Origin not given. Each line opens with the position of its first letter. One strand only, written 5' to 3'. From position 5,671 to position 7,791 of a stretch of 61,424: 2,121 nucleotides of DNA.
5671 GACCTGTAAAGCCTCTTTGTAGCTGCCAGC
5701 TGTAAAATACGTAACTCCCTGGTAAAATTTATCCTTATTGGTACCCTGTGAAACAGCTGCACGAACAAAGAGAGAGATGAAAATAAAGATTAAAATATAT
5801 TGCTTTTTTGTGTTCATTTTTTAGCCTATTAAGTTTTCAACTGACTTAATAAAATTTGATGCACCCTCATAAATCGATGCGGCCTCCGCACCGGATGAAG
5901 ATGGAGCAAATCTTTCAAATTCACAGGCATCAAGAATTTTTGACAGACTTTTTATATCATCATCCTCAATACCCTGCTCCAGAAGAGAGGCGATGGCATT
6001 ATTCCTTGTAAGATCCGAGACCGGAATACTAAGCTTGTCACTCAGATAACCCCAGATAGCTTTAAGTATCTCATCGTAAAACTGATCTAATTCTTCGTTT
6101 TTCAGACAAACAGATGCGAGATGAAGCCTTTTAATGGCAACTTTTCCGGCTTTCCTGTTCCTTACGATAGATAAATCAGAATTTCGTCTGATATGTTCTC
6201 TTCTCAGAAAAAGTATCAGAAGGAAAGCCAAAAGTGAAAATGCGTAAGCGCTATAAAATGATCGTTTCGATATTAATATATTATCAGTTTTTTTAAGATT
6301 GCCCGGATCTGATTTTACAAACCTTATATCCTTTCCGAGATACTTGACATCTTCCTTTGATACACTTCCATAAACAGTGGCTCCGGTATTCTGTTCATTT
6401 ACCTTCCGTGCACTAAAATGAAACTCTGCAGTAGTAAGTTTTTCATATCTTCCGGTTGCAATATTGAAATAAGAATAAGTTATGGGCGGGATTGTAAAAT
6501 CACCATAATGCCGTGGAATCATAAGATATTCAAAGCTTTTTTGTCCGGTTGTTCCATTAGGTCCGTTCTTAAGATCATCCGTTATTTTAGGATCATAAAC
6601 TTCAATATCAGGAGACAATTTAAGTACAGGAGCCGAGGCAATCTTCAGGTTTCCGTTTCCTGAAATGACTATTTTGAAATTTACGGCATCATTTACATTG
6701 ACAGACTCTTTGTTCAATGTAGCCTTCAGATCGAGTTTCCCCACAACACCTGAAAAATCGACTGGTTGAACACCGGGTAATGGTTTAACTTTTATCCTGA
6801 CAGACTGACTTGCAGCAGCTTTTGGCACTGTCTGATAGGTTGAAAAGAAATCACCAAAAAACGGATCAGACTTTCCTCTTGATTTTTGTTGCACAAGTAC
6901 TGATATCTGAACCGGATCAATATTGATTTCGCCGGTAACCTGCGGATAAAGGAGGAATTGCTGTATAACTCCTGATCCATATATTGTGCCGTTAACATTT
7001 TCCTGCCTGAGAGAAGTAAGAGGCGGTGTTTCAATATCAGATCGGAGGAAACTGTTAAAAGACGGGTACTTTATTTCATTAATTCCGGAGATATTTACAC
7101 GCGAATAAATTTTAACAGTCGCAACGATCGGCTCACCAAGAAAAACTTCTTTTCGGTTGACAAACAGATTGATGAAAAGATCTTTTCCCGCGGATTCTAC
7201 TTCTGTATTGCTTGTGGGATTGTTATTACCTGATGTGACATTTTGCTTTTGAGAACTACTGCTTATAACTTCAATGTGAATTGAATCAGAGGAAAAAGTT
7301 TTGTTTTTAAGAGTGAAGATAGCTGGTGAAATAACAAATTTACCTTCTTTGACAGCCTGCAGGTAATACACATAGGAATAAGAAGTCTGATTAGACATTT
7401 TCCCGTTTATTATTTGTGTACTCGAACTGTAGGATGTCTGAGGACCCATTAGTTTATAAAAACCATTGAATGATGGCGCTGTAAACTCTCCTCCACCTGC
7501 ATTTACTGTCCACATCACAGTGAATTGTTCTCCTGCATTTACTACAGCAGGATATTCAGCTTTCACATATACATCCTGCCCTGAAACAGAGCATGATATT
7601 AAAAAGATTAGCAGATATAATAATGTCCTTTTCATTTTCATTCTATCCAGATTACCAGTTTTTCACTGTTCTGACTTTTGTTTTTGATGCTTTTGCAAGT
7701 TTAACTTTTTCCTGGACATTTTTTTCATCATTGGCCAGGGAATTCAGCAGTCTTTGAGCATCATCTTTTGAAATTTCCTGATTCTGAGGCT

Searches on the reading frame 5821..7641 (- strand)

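Call 64: search_protein_families(library=pfam, proteins=[window:5821-7641:-], max_evalue=0.00001)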
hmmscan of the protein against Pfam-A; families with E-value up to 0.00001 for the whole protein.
window:5821-7641:- (606 aa): 1 family
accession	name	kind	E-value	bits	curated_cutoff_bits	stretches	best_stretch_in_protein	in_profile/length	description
PF13584.12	BatD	-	2.2e-40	137.6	24.1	2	31-125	5-92/92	BatD DUF11 like domain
